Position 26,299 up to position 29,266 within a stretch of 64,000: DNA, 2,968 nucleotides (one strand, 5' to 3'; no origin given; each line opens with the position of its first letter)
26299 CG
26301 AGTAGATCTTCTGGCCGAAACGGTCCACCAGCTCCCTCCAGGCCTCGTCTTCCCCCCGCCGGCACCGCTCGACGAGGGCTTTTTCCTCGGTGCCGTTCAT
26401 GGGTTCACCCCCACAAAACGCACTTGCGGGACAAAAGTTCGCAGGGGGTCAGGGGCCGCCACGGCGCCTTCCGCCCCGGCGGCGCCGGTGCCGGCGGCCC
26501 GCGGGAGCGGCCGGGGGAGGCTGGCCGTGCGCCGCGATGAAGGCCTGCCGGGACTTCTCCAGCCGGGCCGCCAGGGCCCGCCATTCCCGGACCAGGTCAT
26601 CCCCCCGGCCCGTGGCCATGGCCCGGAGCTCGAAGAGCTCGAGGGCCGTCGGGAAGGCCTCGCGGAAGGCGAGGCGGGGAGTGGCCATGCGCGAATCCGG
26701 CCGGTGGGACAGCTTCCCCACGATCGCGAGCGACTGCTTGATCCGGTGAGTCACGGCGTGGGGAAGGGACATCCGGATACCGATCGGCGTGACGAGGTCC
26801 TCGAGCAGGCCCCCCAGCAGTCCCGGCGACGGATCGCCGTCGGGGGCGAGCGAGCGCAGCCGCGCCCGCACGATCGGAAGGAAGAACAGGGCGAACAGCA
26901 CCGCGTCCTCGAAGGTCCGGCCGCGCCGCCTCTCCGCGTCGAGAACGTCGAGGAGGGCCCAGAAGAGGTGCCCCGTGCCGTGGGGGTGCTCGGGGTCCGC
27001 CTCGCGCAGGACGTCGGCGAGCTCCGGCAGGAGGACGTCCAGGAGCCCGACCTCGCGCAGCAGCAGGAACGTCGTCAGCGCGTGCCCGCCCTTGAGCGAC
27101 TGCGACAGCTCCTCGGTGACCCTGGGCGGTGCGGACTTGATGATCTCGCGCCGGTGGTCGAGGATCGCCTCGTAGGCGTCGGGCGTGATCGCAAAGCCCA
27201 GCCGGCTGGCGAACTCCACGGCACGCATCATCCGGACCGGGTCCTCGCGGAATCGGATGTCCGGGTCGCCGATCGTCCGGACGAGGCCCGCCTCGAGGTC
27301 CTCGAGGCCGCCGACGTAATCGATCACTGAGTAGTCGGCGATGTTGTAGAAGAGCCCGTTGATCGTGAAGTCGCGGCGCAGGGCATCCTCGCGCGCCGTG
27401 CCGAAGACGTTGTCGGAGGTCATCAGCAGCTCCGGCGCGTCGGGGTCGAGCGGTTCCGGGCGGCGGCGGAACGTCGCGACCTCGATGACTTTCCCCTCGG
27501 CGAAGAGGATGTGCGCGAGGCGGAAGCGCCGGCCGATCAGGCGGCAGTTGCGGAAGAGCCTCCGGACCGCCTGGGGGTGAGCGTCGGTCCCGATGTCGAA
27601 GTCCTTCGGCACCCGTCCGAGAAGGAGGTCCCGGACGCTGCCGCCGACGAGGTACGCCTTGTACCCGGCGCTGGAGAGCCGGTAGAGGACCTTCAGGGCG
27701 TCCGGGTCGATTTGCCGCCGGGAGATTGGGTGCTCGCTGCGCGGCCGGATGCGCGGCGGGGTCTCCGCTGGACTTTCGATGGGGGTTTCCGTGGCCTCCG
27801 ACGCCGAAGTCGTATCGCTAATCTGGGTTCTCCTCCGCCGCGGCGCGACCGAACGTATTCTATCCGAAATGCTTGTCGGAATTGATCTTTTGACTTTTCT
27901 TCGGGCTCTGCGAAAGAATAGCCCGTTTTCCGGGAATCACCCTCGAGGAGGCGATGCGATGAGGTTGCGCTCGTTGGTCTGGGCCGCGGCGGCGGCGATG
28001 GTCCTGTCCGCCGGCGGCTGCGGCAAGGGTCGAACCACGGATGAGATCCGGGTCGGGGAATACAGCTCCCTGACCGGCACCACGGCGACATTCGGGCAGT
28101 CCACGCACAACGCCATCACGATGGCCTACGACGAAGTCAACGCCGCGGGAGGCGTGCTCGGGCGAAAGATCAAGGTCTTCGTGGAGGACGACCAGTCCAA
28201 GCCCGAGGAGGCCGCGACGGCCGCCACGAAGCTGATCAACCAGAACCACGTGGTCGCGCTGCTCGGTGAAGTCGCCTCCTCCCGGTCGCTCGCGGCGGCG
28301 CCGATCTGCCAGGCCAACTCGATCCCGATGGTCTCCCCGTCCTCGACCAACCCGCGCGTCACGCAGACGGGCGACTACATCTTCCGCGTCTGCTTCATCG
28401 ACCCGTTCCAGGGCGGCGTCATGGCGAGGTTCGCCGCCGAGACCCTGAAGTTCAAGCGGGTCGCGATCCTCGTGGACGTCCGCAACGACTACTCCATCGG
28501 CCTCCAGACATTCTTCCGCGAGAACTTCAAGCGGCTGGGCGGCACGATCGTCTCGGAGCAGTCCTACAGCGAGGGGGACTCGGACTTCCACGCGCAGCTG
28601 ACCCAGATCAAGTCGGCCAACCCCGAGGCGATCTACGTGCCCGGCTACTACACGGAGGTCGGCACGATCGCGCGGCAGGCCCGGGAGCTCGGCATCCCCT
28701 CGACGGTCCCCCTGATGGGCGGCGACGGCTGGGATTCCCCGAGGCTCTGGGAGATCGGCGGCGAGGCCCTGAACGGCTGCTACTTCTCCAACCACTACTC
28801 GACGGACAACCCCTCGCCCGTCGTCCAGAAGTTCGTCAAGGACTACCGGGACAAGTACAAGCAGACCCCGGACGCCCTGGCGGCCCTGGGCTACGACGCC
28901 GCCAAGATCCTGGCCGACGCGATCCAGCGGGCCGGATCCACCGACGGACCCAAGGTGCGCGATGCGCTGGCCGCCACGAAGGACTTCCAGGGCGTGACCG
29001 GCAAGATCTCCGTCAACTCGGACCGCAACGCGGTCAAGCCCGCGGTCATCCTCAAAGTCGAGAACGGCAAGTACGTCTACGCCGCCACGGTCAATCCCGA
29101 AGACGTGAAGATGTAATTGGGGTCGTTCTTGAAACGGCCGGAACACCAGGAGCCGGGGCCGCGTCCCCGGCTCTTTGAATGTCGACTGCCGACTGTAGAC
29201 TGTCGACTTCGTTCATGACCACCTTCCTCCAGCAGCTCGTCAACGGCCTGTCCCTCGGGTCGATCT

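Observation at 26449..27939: pcnB (poly(A) polymerase) has no canonical start codon upstream of its conserved catalytic N-terminus, paralleling the AUU start of E. coli pcnB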

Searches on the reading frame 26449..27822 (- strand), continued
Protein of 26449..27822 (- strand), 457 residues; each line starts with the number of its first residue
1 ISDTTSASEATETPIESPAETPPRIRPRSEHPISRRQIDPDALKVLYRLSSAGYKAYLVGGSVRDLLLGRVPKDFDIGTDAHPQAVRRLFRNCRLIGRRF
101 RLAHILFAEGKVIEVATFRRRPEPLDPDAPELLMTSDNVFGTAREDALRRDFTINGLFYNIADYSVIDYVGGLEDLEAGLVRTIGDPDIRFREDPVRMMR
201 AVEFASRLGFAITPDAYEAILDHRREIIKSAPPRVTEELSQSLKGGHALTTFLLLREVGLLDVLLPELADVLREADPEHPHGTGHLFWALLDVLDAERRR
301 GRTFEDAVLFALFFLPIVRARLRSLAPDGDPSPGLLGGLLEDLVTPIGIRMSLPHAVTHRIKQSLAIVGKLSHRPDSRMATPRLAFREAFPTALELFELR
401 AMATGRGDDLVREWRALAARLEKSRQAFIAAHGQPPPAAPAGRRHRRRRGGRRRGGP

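Call 61: list_cluster_members(proteins=[window:26452-27822:-, window:26452-27612:-, window:26452-27612:-, P0008, P0011, P0012, P0001, P0060])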
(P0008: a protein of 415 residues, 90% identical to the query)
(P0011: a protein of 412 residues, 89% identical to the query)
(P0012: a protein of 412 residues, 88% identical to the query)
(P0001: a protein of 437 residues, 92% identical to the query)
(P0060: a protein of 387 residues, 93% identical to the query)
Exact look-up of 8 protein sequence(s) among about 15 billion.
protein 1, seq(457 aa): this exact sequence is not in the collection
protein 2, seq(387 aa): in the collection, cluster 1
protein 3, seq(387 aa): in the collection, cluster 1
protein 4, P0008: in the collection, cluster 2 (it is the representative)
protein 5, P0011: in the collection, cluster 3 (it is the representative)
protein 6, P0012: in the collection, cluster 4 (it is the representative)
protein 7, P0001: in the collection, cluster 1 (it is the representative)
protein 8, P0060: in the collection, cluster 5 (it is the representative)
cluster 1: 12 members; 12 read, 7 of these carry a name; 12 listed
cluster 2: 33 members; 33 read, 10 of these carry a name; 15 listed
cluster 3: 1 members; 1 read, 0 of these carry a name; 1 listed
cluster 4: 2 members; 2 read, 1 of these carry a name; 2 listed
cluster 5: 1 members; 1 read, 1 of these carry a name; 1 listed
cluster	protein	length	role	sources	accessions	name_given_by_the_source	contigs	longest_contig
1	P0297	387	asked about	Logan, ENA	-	-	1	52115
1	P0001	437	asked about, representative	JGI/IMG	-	poly(A) polymerase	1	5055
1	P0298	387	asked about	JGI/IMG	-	-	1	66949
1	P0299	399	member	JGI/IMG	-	poly(A) polymerase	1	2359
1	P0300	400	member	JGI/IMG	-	poly(A) polymerase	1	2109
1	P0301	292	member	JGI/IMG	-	poly(A) polymerase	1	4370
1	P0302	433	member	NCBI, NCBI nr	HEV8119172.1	MAG TPA: polynucleotide adenylyltransferase PcnB [Thermoanaerobaculia bacterium] | polynucleotide adenylyltransferase PcnB [Thermoanaerobaculia bacterium]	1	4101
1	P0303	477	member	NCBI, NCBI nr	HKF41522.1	MAG TPA: polynucleotide adenylyltransferase PcnB [Thermoanaerobaculia bacterium] | polynucleotide adenylyltransferase PcnB [Thermoanaerobaculia bacterium]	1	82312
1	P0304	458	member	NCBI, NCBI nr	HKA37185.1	MAG TPA: polynucleotide adenylyltransferase PcnB [Thermoanaerobaculia bacterium] | polynucleotide adenylyltransferase PcnB [Thermoanaerobaculia bacterium]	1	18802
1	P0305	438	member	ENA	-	-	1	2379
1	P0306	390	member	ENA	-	-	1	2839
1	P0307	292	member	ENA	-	-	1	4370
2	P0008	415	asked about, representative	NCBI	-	-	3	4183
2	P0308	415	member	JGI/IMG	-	poly(A) polymerase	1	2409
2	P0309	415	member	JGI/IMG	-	poly(A) polymerase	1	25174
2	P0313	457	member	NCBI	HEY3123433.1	MAG TPA: polynucleotide adenylyltransferase PcnB [Thermoanaerobaculia bacterium]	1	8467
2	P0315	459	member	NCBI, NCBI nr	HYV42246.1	MAG TPA: polynucleotide adenylyltransferase PcnB [Thermoanaerobaculia bacterium] | polynucleotide adenylyltransferase PcnB [Thermoanaerobaculia bacterium]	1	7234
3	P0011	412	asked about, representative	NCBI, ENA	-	-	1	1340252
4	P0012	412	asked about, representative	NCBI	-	-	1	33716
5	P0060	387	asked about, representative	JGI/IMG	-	poly(A) polymerase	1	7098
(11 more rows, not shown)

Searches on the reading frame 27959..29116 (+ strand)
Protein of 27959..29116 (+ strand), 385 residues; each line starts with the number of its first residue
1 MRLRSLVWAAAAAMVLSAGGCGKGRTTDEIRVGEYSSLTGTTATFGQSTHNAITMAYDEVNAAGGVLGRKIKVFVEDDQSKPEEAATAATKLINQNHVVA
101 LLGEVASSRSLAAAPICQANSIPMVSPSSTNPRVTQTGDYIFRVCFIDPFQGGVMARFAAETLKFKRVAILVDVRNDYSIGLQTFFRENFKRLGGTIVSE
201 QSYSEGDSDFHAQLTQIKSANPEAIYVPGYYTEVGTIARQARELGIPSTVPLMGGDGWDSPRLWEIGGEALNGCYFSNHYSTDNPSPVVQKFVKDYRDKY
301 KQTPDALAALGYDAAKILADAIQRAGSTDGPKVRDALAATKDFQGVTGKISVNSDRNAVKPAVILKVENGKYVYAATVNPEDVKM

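Call 43: search_protein_families(library=pfam, proteins=[window:27959-29116:+])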
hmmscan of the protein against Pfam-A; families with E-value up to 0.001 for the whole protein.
window:27959-29116:+ (385 aa): 3 families
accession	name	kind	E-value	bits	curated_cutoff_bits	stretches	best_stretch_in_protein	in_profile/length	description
PF13458.12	Peripla_BP_6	-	3.3e-75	254.3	31.7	1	29-370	1-342/343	Periplasmic binding protein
PF01094.35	ANF_receptor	-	6.6e-33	114.6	25.4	1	50-362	3-344/353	Receptor family ligand binding region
PF13433.12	Peripla_BP_5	-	7.6e-29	101.4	27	2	30-109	1-80/363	Periplasmic binding protein domain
